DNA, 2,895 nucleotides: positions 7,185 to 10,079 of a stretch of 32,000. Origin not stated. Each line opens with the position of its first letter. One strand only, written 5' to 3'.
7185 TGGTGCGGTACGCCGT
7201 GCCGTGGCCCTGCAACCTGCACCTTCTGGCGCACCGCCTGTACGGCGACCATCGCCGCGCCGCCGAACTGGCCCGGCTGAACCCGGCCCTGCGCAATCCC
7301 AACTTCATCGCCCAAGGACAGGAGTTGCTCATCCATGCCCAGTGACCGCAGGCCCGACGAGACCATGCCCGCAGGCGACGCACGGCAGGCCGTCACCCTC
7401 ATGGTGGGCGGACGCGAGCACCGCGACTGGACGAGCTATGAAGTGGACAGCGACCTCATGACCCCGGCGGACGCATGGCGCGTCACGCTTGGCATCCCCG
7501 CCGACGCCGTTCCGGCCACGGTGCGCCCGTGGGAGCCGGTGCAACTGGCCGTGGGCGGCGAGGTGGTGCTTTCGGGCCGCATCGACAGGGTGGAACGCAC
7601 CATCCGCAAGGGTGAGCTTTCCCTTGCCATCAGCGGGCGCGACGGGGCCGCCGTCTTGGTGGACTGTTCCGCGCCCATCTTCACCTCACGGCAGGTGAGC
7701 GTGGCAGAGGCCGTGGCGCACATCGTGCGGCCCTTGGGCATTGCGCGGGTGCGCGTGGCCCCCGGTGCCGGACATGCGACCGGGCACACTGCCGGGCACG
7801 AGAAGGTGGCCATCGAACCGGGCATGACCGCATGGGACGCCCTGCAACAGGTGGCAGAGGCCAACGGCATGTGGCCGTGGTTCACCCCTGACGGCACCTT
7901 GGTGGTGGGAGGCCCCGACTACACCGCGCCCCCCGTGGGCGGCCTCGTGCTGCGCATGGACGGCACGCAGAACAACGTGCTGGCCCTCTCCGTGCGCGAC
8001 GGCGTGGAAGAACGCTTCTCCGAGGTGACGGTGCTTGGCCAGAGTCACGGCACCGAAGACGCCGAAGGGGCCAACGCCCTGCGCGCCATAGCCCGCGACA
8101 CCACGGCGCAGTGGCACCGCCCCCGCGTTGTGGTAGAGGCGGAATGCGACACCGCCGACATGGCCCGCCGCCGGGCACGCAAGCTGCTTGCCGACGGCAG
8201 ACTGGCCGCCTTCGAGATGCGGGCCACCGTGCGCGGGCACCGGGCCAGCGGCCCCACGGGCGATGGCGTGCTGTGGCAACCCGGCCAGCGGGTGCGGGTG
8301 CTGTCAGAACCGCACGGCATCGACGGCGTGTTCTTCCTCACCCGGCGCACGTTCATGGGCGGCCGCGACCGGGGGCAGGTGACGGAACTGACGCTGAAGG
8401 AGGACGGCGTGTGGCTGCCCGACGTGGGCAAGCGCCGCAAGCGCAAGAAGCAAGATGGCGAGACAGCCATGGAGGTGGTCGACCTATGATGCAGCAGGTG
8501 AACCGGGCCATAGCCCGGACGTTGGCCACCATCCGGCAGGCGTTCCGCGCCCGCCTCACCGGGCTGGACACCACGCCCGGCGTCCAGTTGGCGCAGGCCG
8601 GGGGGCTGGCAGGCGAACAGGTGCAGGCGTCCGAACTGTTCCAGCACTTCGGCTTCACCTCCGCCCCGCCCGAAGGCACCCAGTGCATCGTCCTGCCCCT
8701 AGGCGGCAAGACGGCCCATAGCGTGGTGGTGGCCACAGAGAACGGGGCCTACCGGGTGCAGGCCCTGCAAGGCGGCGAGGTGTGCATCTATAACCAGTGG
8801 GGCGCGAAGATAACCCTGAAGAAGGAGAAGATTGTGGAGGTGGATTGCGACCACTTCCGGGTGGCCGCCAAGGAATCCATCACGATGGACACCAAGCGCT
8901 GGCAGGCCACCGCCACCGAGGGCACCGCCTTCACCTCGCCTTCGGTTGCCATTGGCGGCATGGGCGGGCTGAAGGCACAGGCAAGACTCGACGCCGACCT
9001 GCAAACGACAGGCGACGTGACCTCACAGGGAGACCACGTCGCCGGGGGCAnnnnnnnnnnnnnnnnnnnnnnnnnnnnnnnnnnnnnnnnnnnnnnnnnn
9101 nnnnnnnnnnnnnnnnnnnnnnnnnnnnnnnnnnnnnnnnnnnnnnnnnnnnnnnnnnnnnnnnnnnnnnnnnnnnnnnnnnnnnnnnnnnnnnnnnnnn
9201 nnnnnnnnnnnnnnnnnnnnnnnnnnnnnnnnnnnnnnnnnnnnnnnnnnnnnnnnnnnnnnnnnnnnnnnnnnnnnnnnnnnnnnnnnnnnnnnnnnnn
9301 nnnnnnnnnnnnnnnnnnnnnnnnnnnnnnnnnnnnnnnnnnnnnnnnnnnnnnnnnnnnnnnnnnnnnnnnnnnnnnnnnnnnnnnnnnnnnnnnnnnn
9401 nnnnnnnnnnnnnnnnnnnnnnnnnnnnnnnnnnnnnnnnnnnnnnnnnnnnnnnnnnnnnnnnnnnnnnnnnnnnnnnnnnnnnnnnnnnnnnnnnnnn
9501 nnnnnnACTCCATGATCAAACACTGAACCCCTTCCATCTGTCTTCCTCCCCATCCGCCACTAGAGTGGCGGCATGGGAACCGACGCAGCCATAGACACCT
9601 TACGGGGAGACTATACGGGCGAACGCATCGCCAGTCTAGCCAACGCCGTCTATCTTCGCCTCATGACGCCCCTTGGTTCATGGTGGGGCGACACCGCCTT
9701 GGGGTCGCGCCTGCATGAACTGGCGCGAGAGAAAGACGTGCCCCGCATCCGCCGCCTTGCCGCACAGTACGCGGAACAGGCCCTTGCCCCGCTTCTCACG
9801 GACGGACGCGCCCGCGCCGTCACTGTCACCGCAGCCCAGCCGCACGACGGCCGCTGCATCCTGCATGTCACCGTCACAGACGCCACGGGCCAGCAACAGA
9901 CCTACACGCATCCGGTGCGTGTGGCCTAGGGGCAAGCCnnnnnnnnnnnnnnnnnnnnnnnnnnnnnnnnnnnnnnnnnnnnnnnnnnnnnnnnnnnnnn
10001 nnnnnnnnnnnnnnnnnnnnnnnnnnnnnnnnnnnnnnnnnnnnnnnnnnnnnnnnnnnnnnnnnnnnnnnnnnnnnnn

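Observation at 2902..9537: Both low-GC islands share a 15/16-nt motif at their right junction, suggesting a common origin or a split two-gene system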

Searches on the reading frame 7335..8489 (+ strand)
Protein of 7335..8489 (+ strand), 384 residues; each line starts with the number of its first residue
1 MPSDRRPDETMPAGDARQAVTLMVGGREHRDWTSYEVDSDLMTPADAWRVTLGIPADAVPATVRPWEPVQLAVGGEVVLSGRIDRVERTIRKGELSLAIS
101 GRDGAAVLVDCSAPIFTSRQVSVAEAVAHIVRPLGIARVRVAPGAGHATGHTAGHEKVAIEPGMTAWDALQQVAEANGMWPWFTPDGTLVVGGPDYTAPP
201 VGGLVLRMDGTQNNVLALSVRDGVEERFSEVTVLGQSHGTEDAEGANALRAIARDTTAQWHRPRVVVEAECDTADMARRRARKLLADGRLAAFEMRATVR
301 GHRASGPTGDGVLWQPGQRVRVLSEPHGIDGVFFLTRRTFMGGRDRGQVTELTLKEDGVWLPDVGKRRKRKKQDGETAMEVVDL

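Call 8: search_protein_families(library=pfam, proteins=[window:7335-8489:+], max_evalue=0.01)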
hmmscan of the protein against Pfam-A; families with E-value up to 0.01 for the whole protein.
window:7335-8489:+ (384 aa): 4 families
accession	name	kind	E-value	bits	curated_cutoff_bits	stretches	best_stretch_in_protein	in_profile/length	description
PF22174.2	NMB1110-like_C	-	2.8e-33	114.1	27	1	287-359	1-69/69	Tail protein, C-terminal domain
PF22630.2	NMB1110_3rd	-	2.6e-27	95.4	27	1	227-285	1-59/59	Tail protein NMB1110-like, third domain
PF21683.3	GpP-like_1st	-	2e-21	76.1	27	1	20-103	2-85/85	Mu phage baseplate assembly protein GpP-like, N-terminal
PF22255.2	Gp44-like_2nd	-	8.7e-21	74.1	27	1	105-192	1-83/84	Baseplate hub protein gp44-like, second domain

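Call 15: find_related_loci(query=window:7335-8489:+, collection=viral_contigs, flank=10000)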
Query window:7335-8489:+ (384 aa) in viral_contigs; peptide patterns used: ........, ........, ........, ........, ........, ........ (x = any residue, [..] = any of these).
16 stretches matched a pattern; 14 encode a relative of the query (tblastn E <= 1e-3); 14 distinct loci.
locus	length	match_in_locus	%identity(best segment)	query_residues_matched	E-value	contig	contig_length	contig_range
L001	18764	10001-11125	72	1-384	1e-179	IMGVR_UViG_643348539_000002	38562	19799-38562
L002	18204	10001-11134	72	1-384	1e-179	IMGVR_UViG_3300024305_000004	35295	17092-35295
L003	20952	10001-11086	73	11-380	3e-178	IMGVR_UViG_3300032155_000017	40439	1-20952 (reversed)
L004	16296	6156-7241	73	11-380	4e-177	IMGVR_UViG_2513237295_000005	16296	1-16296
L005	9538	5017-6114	73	11-384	5e-177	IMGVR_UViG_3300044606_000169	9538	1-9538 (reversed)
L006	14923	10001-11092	59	10-384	1e-142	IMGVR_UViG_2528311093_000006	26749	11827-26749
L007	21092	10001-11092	59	10-384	4e-142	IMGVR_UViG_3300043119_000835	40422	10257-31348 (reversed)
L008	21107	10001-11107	51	7-384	1e-119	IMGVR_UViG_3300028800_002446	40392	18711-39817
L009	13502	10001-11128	48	20-383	6e-106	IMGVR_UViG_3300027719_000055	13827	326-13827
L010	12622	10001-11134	48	18-383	3e-104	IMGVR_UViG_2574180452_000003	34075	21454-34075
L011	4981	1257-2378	47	18-383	1e-102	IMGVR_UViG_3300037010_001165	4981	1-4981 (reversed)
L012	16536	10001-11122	47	18-383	3e-102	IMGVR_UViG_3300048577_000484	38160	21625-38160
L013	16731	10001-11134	49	18-383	8e-101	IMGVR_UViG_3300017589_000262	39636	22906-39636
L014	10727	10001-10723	51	17-253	1e-68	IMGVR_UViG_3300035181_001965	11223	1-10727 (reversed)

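Call 20: find_related_loci(query=window:7335-8489:+, collection=genome_contigs, flank=10000)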
Query window:7335-8489:+ (384 aa) in genome_contigs; peptide patterns used: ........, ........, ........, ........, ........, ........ (x = any residue, [..] = any of these).
27 stretches matched a pattern, but none encodes a relative of the query by tblastn (E <= 1e-3).

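Call 24: find_related_loci(query=A1, collection=genome_contigs, flank=10000)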
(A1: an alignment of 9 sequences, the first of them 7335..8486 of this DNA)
Query A1 (384 aa) in genome_contigs; peptide patterns used: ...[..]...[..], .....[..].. (x = any residue, [..] = any of these).
163 stretches matched a pattern; 89 encode a relative of the query (tblastn E <= 1e-3); the best 80 are kept; 80 distinct loci.
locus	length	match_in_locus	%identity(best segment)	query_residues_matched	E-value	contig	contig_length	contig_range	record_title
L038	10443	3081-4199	57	1-384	2e-135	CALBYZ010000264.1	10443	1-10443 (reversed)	MAG TPA_asm: uncultured Desulfovibrio sp. isolate SRR3330157_bin.29_CONCOCT_v1.1_MAG genome assembly, contig: ERZ724089.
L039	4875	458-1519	58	20-384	1e-135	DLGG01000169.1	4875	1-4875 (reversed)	MAG TPA_asm: Solidesulfovibrio magneticus isolate UBA7700 UBA7700_contig_1556, whole genome shotgun sequence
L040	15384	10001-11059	58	1-364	5e-133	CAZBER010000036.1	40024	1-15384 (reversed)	MAG TPA_asm: uncultured Desulfovibrionaceae bacterium isolate SRP239243_co2_311 genome assembly, contig: NODE_1338_lengt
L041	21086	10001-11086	57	13-384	2e-132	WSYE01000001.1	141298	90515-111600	MAG: Desulfovibrionaceae bacterium isolate X3_MetaBAT.36 scaffold_160, whole genome shotgun sequence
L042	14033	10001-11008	61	20-366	2e-131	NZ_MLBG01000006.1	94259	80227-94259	Desulfovibrio sp. DV contig00006, whole genome shotgun sequence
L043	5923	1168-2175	60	20-366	3e-131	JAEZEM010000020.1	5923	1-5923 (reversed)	MAG: Proteobacteria bacterium isolate OH_CBrB_343 k127_2101335, whole genome shotgun sequence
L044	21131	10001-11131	53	2-384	1e-126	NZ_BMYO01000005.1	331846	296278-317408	Jeongeupia chitinilytica strain KCTC 23701 sequence05, whole genome shotgun sequence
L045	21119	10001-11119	50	5-384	4e-124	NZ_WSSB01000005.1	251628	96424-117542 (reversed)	Craterilacuibacter sinensis strain B2N2-7 Scaffold5, whole genome shotgun sequence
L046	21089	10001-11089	51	12-384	9e-123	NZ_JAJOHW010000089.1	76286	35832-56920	Chromobacterium aquaticum strain DSM 19852 contig_0000089, whole genome shotgun sequence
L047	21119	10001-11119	52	1-384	2e-122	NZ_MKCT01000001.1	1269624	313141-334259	Chromobacterium sphagni strain IIBBL 14B-1 Cmus_14B-1.1, whole genome shotgun sequence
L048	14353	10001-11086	52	10-378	6e-122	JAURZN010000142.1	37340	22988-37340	MAG: Gallionella sp. isolate E6_concoct.bin.175_sub E6_k141_116121, whole genome shotgun sequence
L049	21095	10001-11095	51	10-384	2e-119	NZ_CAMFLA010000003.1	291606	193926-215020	MAG: uncultured Aquitalea sp. isolate SRR12456162_bin.8_metaWRAP_v1.3_MAG ERZ12289962.14, whole genome shotgun sequence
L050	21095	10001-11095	50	15-384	3e-119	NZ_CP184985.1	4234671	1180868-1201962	Cupriavidus sp. H19C3 chromosome 1, complete sequence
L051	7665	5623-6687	52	18-372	6e-119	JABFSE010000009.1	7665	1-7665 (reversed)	MAG: Sulfuriferula sp. isolate WB-IL-01 seq_5328, whole genome shotgun sequence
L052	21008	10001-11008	51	18-363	2e-118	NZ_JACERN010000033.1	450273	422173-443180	Aquitalea aquatica strain HSC-21Su07 NODE_1, whole genome shotgun sequence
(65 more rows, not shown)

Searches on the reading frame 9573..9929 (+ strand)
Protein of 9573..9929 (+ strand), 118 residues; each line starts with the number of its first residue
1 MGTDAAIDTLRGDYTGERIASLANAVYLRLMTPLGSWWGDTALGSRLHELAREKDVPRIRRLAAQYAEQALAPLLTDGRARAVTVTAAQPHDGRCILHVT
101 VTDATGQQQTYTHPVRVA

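Call 8: search_protein_families(library=pfam, proteins=[window:9573-9929:+], max_evalue=0.01)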
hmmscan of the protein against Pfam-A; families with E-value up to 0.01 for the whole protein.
window:9573-9929:+ (118 aa): 1 family
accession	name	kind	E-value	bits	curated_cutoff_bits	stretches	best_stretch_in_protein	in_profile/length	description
PF07409.17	GP46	-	1.5e-20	73.5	28.6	1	24-107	3-100/101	Phage protein GP46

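Call 33: search_dna_similar(query=window:9573-9929:+, collection=phages, mode=protein, max_rows=40, rows=spread)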
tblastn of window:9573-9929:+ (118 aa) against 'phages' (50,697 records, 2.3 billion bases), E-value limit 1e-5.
Records with a match: 34; places in all: 34; records where one place covers at least 80% of the query: 8.
Best place of each record, by identity: 60-80% 4; <60% 30.
By first word of the organism name: Ralstonia 6; Escherichia 6; Yersinia 5; Bacillus 5; Bacteriophage 4; Mannheimia 2; Haemophilus 2; Shigella 2; Pseudomonas 1; Klebsiella 1.
By host as written in the record: Ralstonia solanacearum 6; - 6; Yersinia pestis EV76-CN 4; Escherichia coli 3; Mannheimia haemolytica 3927A 2; Haemophilus parasuis 34086b 2; Shigella flexneri serotype 4a 2; Bacillus thuringiensis subsp. kurstaki 2; and 7 more.
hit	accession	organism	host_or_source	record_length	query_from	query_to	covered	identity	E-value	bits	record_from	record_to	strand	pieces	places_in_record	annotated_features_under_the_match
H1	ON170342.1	Ralstonia phage YO374_1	Ralstonia solanacearum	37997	4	118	97%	65.2%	3e-46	164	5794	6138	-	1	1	record has no annotation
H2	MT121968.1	Pseudomonas phage SC_10_H1H2H8_2017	Pseudomonas sp.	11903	4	117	97%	61.4%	9e-43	154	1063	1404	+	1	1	none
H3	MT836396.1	Bacteriophage sp.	human fecal samples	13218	4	117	97%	60.5%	3e-41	149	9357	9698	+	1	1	record has no annotation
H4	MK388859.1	Klebsiella phage ST405-OXA48phi1.1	Klebsiella pneumoniae ST405-OXA48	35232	4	117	97%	51.7%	8e-28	111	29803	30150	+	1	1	hypothetical protein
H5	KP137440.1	Mannheimia phage vB_MhM_3927AP2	Mannheimia haemolytica 3927A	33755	4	118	97%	50.4%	7e-32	122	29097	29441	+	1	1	hypothetical protein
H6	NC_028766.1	Mannheimia phage vB_MhM_3927AP2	Mannheimia haemolytica 3927A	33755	4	118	97%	50.4%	7e-32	122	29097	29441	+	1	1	baseplate wedge subunit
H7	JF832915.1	Haemophilus phage SuMu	Haemophilus parasuis 34086b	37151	4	117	97%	50.0%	2e-28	113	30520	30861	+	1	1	Mu bacteriophage protein gp46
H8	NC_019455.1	Haemophilus phage SuMu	Haemophilus parasuis 34086b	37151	4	117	97%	50.0%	2e-28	113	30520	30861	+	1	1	baseplate wedge subunit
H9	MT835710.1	Bacteriophage sp.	human fecal samples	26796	4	117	78%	56.5%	3e-20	120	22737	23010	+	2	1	record has no annotation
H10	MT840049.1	Bacteriophage sp.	human fecal samples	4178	57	117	52%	52.5%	1e-12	68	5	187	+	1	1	record has no annotation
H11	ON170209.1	Ralstonia phage YO122_2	Ralstonia solanacearum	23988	29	113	72%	37.0%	9e-7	51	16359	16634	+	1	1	record has no annotation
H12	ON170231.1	Ralstonia phage YO135_4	Ralstonia solanacearum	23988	29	113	72%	37.0%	9e-7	51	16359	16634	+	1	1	record has no annotation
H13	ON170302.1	Ralstonia phage YO178_1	Ralstonia solanacearum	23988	29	113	72%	37.0%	9e-7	51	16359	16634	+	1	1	record has no annotation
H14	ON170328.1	Ralstonia phage YO194_2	Ralstonia solanacearum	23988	29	113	72%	37.0%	9e-7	51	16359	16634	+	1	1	record has no annotation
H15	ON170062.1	Ralstonia phage YO023_3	Ralstonia solanacearum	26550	29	113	72%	37.0%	1e-6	51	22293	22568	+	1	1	record has no annotation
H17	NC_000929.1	Escherichia phage Mu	Escherichia coli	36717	37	111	64%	41.8%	2e-7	53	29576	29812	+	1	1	baseplate wedge subunit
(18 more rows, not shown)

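Call 34: get_annotated_region(hit=H8, flank=2500)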
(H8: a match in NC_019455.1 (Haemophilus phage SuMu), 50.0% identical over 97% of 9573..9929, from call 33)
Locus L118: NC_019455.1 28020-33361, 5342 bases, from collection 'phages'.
description: Haemophilus phage SuMu, complete genome.
organism: Haemophilus phage SuMu (NCBI taxid 483266)
taxonomy: Viruses; Duplodnaviria; Heunggongvirae; Uroviricota; Caudoviricetes
host: Haemophilus parasuis 34086b; source: Glasser's outbreak, swine farm; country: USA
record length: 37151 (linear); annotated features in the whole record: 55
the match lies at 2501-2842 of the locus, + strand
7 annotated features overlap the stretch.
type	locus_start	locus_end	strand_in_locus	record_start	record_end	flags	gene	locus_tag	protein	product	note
CDS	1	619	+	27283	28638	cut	-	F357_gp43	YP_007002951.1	baseplate hub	DNA circulation protein N-terminus; cl01724; similar to putative phage virion protein from Haemophilus parasuis 29755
CDS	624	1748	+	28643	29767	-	-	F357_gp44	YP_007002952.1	baseplate hub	COG4379 Mu-like prophage tail protein gpP from General function prediction only; phage late control geneD protein ...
CDS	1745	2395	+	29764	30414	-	-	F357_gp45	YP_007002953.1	baseplate assembly protein V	COG4384 Mu-like prophage protein gp45; phage-related baseplate assembly protein; cl11432; similar to hypothetical ...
CDS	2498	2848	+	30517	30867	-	-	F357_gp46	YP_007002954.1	baseplate wedge subunit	phage protein gp46; cl01814; similar to Mu bacteriophage protein gp46 from Mannheimia haemolytica PHL213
CDS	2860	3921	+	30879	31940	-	-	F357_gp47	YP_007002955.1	tail protein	COG3299 uncharacterized homolog of phage Mu protein gp47; Baseplate J-like protein; cl01294; similar to hypothetical ...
CDS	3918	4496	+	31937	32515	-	-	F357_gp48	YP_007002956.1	baseplate wedge subunit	COG3778 uncharacterized protein conserved in bacteria (DUF2313); cl01542; similar to hypothetical protein HPS_00030 ...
CDS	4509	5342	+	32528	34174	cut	-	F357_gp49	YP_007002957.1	tail fiber protein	tail fiber protein gp37 C terminal; pfam12604; phage tail fiber repeat; pfam03406; similar to putative phage-related ...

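Call 35: get_annotated_region(hit=H17, flank=2500)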
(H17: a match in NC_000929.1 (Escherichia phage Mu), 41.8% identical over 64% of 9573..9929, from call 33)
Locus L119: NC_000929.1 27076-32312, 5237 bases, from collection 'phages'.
description: Enterobacteria phage Mu, complete genome.
organism: Escherichia phage Mu (NCBI taxid 2681603)
taxonomy: Viruses; Duplodnaviria; Heunggongvirae; Uroviricota; Caudoviricetes; Muvirus; Muvirus mu
host: Escherichia coli; source: -; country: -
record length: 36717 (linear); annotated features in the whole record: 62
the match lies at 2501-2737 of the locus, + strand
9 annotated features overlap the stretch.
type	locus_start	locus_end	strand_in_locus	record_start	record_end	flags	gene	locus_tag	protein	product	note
CDS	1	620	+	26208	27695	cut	-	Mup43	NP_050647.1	DNA circularization N-terminal domain-containing protein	N?; previously published sequence has a frameshift near the N-terminus; Haemophilus influenzae HI1515 homolog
CDS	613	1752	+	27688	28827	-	-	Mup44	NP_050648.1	baseplate hub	P; Haemophilus influenzae HI1516 homolog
CDS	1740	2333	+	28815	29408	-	-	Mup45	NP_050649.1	baseplate assembly protein V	gp45; Haemophilus influenzae HI1518 homolog; may be P2 gene V homolog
CDS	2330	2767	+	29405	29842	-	-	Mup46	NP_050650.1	baseplate wedge subunit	gp46; Haemophilus influenzae HI1519 homolog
CDS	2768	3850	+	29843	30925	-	-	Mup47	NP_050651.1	baseplate protein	gp47; Haemophilus influenzae HI1520 homolog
CDS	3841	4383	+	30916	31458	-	-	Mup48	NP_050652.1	baseplate wedge subunit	gp48; Haemophilus influenzae HI1521 homolog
CDS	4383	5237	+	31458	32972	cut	-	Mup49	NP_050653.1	tail fiber protein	S; Haemophilus influenzae HI1522 homolog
misc_feature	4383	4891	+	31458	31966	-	-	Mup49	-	-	encodes amino terminal end of tail fiber protein (S') in G(-) phage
misc_feature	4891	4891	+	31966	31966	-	-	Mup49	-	-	G-segment boundary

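Call 36: get_annotated_region(hit=H6, flank=2500)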
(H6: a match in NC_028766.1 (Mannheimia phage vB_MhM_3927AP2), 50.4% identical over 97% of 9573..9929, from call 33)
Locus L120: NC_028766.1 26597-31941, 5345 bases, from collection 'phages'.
description: Mannheimia phage vB_MhM_3927AP2, complete genome.
organism: Mannheimia phage vB_MhM_3927AP2 (NCBI taxid 1572750)
taxonomy: Viruses; Duplodnaviria; Heunggongvirae; Uroviricota; Caudoviricetes
host: Mannheimia haemolytica 3927A; source: Alberta beef cattle feedlot; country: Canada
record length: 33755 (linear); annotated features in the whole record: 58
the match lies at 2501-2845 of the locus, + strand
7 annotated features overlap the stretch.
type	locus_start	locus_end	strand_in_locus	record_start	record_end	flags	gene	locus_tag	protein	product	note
CDS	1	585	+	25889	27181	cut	-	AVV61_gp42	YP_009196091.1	baseplate hub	similar to YP_007884272.1 Mu bacteriophage DNA circularization protein [Mannheimia haemolytica M42548]; motifs: ...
CDS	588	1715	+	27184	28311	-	-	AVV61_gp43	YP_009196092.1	baseplate hub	similar to YP_007884273.1 Mu bacteriophage tail protein P [Mannheimia haemolytica M42548]; motifs: Phage_GPD ...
CDS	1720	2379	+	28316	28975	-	-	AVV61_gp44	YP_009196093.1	baseplate assembly protein V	similar to YP_007884274.1 Mu bacteriophage baseplate assembly protein gp45 [Mannheimia haemolytica M42548]; motifs: ...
CDS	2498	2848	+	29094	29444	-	-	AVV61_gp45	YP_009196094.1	baseplate wedge subunit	similar to YP_007884275.1 Mu bacteriophage protein gp46 [Mannheimia haemolytica M42548]; motifs: GP46 ...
CDS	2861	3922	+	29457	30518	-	-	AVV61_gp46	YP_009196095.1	baseplate protein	similar to YP_007884276.1 Mu-like prophage FluMu protein gp47 [Mannheimia haemolytica M42548] and YP_008223152.1 ...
CDS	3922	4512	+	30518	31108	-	-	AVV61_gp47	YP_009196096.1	baseplate wedge subunit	similar to YP_007884277.1 putative bacteriophage tail protein [Mannheimia haemolytica M42548];DUF2313[pfam10076]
CDS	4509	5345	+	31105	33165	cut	-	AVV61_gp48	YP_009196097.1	tail fiber protein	similar to YP_007882421.1 Mu-like prophage FluMu defective tail fiber protein [Mannheimia haemolytica M42548]; motifs: ...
